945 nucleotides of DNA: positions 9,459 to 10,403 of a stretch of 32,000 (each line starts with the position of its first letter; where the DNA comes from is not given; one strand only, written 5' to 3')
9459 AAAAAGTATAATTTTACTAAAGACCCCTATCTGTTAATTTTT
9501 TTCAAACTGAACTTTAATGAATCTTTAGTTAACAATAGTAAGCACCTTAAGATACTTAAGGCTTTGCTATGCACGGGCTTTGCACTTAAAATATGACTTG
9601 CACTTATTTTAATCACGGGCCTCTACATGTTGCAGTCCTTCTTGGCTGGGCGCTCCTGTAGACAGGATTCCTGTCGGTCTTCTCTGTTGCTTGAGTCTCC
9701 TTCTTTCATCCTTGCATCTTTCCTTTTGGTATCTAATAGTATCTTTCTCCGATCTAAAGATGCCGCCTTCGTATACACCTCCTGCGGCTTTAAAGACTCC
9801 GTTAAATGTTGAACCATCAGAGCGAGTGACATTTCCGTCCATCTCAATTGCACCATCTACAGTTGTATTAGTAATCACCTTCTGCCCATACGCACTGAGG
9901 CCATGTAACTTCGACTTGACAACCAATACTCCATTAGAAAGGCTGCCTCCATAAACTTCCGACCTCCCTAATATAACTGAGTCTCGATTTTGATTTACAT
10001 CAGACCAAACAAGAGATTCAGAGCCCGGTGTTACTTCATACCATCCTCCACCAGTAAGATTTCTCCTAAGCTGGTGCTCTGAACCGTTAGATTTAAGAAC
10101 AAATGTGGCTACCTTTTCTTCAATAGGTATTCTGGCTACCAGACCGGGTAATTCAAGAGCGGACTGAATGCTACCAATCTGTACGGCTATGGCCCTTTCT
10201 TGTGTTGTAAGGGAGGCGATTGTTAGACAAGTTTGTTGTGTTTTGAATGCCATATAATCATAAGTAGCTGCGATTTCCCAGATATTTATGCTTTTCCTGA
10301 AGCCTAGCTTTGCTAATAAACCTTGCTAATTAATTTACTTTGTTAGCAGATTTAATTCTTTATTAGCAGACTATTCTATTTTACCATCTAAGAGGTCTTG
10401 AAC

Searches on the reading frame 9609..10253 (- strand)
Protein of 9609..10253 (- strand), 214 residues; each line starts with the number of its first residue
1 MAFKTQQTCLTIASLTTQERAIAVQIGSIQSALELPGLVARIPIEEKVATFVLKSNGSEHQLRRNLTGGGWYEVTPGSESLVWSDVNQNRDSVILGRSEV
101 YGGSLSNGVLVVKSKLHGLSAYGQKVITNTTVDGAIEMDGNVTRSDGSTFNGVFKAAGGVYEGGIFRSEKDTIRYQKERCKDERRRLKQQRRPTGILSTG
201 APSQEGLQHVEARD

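Call 6: search_protein_families(library=pfam, proteins=[window:9609-10253:-], max_evalue=0.01)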
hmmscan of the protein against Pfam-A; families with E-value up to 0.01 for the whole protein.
window:9609-10253:- (214 aa): 0 families

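Call 7: search_protein_families(library=ncbifam, proteins=[window:9609-10253:-], max_evalue=0.01)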
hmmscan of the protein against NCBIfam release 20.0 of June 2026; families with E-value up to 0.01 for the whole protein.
window:9609-10253:- (214 aa): 0 families

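Call 14: find_encoding_contigs(protein=window:9609-10253:-, flank=10000, max_places=10)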
Protein window:9609-10253:- (214 aa): 1 contig read that carries it; 1 place shown.
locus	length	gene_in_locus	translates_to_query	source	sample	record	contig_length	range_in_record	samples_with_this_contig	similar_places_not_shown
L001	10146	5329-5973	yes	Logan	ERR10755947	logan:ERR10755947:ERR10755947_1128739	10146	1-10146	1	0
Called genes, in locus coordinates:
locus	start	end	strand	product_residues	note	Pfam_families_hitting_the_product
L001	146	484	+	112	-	-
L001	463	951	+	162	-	-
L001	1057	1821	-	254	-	PF22557:DuOB (weak)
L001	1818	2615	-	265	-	PF04343:DUF488, PF22751:DUF488-N3a (weak)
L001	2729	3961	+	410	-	PF01609:DDE_Tnp_1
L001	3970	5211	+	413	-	PF08241:Methyltransf_11 (faint), PF13649:Methyltransf_25 (faint), PF13847:Methyltransf_31 (faint), PF01555:N6_N4_Mtase, PF04471:Mrr_cat (faint)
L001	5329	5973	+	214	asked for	-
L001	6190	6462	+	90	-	-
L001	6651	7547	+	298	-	-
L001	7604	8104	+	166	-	-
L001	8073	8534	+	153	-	-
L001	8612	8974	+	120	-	-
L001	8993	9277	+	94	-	-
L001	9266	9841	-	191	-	PF13302:Acetyltransf_3, PF13420:Acetyltransf_4, PF00583:Acetyltransf_1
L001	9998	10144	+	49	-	?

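Call 75: find_related_loci(query=window:9609-10253:-, collection=viral_contigs, flank=5000)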
Query window:9609-10253:- (214 aa) in viral_contigs; peptide patterns used: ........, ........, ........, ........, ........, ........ (x = any residue, [..] = any of these).
12 stretches matched a pattern, but none encodes a relative of the query by tblastn (E <= 1e-3).
